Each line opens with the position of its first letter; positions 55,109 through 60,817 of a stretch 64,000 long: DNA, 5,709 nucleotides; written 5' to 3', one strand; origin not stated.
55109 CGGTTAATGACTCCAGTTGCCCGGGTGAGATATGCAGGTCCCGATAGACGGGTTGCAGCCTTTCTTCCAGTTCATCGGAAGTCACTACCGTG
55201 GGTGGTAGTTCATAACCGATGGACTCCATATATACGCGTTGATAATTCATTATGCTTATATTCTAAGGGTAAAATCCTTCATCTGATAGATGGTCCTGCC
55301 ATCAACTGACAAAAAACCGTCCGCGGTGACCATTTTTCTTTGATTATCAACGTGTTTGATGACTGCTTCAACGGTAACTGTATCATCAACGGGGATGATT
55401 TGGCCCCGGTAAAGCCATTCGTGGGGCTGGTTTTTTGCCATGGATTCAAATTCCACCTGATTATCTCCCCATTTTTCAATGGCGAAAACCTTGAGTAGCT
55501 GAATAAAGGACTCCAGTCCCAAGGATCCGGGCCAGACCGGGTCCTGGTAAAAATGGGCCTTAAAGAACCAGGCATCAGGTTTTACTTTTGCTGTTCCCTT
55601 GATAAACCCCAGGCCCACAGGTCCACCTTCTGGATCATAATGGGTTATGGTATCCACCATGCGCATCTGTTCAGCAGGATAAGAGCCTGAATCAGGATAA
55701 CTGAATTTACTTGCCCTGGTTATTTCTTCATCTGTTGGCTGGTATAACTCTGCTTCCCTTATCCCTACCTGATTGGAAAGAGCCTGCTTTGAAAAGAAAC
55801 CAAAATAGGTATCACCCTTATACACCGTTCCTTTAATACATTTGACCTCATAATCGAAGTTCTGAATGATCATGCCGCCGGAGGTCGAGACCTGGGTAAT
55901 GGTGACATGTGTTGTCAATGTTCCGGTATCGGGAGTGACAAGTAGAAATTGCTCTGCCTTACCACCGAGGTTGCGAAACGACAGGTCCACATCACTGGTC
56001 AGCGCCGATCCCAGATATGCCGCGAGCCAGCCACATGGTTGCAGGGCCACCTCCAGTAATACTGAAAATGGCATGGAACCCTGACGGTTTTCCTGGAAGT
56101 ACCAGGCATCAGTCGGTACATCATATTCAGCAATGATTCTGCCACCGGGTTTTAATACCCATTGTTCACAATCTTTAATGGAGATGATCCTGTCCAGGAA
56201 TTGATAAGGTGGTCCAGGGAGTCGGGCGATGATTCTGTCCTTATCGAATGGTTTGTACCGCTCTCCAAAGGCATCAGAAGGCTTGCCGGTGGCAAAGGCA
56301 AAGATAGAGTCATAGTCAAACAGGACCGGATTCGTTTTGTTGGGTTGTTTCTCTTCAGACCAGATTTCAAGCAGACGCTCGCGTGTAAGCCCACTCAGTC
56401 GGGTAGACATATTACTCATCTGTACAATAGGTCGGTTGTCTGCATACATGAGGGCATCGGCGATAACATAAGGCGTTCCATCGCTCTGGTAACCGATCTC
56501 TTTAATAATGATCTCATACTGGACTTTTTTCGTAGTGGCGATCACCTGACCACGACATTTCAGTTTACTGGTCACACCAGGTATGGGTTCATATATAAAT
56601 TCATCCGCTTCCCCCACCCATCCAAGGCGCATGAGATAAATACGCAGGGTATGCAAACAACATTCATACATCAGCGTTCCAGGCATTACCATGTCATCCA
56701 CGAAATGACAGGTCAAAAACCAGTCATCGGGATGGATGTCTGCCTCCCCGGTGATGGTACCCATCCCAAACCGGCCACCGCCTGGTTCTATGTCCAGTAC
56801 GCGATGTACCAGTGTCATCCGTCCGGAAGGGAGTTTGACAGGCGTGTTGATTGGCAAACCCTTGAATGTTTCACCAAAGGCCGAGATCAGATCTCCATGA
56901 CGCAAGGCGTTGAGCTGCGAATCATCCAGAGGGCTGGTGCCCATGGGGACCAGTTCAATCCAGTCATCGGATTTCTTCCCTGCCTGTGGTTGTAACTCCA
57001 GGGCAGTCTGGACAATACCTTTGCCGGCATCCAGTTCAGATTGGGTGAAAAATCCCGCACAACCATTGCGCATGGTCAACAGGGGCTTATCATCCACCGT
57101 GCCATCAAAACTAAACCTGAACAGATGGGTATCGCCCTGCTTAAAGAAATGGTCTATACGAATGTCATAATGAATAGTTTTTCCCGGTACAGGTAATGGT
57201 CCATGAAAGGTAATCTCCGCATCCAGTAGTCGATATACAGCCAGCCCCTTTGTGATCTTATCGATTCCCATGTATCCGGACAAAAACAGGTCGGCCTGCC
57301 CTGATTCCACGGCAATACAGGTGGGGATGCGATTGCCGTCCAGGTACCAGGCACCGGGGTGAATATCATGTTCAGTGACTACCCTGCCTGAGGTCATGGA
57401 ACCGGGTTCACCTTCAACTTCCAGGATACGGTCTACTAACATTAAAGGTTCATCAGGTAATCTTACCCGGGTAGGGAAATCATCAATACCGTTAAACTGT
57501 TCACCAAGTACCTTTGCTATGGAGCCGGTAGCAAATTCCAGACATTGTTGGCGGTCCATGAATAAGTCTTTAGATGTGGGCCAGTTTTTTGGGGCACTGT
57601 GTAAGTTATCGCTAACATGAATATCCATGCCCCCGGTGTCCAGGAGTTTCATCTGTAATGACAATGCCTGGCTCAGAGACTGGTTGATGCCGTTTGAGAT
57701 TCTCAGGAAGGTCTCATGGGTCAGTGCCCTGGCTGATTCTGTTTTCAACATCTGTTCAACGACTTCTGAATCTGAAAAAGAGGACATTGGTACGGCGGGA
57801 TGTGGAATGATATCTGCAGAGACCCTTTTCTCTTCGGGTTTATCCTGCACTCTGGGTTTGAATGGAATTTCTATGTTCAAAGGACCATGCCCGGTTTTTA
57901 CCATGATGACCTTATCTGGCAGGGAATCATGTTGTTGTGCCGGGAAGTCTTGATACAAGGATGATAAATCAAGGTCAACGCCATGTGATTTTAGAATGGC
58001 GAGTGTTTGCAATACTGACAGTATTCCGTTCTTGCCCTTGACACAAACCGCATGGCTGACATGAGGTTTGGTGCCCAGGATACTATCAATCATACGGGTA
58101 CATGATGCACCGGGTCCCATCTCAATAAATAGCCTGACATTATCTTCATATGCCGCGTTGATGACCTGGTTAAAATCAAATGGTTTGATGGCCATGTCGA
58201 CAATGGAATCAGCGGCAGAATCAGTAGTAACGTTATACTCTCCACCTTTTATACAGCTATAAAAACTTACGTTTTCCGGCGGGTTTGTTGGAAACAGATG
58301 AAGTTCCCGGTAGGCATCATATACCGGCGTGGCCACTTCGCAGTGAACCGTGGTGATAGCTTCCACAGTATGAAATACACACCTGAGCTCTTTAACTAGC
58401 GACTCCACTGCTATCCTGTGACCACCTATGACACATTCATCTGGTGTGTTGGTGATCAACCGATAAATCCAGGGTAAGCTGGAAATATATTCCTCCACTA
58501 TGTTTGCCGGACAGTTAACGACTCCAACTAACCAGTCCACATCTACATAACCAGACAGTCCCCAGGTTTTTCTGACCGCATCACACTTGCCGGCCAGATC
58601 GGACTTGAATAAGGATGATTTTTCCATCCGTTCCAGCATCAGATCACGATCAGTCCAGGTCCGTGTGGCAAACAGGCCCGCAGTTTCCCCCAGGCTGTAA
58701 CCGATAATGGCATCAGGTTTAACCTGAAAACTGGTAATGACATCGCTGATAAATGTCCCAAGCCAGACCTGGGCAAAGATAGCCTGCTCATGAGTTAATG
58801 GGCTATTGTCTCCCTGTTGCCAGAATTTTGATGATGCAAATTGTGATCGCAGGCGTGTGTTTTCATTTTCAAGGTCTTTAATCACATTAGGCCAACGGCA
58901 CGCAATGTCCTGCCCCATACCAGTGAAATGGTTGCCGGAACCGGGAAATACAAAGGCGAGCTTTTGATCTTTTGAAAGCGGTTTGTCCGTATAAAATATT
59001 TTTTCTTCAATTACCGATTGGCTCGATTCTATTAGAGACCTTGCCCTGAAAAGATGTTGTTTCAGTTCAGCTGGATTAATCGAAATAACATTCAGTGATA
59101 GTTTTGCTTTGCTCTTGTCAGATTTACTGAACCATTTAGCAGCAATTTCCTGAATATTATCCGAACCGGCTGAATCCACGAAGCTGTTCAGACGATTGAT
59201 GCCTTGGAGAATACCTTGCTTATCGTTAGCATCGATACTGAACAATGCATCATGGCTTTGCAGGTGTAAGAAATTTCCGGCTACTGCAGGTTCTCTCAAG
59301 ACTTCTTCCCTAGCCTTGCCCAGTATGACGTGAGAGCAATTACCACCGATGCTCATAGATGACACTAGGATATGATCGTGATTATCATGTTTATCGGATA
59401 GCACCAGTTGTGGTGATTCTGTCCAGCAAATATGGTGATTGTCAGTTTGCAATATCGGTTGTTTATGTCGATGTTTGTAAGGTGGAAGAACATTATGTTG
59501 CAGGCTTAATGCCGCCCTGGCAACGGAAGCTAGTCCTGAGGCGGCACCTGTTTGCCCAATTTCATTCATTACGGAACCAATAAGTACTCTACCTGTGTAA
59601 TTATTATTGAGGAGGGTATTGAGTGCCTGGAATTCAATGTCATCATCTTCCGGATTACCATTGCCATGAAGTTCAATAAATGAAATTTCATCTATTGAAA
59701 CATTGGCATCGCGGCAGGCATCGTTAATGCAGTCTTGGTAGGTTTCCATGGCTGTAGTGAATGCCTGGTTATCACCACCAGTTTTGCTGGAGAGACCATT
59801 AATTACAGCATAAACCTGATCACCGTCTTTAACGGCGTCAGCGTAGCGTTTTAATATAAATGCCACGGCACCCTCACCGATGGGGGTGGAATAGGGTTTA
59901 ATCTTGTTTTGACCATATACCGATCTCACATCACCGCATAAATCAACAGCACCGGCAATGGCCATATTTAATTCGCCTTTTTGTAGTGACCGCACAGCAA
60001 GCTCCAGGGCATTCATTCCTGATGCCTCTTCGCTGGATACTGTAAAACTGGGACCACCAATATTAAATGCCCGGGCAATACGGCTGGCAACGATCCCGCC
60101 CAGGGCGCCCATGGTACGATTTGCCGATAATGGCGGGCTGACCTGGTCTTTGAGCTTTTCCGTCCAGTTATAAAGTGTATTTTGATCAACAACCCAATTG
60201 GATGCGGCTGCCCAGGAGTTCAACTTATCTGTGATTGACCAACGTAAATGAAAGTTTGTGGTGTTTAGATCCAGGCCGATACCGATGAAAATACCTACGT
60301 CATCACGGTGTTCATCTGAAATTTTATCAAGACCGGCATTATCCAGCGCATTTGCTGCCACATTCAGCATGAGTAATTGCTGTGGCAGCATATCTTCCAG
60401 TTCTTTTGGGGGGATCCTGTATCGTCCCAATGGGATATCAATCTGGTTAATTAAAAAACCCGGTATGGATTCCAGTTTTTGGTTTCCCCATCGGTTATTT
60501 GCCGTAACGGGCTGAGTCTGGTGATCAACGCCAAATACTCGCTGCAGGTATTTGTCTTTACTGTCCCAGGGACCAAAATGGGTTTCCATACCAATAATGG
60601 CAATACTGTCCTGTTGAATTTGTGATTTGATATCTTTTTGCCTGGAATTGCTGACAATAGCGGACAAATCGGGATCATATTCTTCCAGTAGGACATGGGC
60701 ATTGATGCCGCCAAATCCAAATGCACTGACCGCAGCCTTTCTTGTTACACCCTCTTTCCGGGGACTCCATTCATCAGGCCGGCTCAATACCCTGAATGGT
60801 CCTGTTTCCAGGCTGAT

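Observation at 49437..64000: PUFA-synthase (pfa-like), oleABCD and an Sfp-type PPTase arranged as one co-directional gene train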

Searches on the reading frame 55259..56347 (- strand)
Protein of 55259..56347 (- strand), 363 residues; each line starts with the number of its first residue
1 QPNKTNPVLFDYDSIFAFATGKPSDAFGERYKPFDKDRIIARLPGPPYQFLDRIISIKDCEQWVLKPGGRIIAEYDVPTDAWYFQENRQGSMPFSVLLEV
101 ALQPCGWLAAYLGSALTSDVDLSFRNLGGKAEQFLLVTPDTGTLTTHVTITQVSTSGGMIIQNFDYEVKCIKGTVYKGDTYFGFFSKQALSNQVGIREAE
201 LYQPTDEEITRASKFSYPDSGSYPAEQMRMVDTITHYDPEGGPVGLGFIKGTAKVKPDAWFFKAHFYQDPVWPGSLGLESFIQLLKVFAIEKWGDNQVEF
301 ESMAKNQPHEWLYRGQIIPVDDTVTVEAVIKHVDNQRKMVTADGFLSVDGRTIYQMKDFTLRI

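Call 66: search_protein_families(library=pfam, proteins=[window:55259-56347:-], max_evalue=0.001)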
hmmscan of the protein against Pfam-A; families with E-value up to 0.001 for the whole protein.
window:55259-56347:- (363 aa): 1 family
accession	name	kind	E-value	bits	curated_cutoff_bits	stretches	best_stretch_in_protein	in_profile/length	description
PF07977.19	FabA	-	5.7e-46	156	23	2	224-356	2-137/138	FabA-like domain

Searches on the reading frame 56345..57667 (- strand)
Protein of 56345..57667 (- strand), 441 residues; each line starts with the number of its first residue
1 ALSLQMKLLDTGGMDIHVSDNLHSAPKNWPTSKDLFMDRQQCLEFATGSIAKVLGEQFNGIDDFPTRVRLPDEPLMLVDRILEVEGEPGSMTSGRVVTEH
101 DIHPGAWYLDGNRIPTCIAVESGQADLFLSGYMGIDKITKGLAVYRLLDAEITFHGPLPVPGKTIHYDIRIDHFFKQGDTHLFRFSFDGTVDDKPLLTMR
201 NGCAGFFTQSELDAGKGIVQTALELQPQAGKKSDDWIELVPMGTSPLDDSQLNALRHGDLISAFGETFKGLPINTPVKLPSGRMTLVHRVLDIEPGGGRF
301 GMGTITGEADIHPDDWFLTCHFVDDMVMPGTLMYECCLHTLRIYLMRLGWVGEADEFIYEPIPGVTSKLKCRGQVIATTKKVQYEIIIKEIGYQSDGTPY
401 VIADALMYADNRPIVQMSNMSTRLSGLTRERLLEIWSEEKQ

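Call 66: search_protein_families(library=pfam, proteins=[window:56345-57667:-], max_evalue=0.001)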
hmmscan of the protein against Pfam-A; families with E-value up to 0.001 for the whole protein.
window:56345-57667:- (441 aa): 1 family
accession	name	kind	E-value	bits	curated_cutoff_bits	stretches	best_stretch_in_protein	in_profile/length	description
PF07977.19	FabA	-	6.8e-40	136.3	23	2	279-417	1-137/138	FabA-like domain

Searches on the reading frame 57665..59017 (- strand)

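Call 66: search_protein_families(library=pfam, proteins=[window:57665-59017:-], max_evalue=0.001)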
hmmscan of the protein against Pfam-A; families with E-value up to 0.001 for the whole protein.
window:57665-59017:- (451 aa): 1 family
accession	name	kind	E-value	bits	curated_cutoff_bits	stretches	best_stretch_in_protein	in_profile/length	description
PF00698.26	Acyl_transf_1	-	1.9e-09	37.9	32.7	1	22-314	2-279/319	Acyl transferase domain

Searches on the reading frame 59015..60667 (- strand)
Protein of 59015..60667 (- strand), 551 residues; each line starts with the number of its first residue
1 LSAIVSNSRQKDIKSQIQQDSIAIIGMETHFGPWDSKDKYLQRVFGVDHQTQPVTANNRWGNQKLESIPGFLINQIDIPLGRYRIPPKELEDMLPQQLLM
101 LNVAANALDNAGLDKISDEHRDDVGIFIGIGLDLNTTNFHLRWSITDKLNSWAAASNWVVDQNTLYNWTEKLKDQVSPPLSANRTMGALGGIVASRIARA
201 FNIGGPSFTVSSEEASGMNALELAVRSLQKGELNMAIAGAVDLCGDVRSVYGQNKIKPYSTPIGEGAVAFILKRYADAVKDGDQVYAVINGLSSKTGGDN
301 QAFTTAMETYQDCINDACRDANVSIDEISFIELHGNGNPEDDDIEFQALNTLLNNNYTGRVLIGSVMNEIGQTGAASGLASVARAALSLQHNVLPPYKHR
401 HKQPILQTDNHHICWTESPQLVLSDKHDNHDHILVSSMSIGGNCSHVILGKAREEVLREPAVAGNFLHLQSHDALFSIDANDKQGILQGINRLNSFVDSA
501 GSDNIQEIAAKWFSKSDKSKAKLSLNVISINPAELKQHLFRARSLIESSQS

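Call 66: search_protein_families(library=pfam, proteins=[window:59015-60667:-], max_evalue=0.001)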
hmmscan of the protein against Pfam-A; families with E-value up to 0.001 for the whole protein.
window:59015-60667:- (551 aa): 2 families
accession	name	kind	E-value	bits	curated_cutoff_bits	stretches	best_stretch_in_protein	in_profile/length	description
PF00109.32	ketoacyl-synt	-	3.1e-29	102.8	20.8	1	20-262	2-221/252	Beta-ketoacyl synthase, N-terminal domain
PF02801.28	Ketoacyl-synt_C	-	1.7e-21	76.9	20.8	1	286-399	1-117/119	Beta-ketoacyl synthase, C-terminal domain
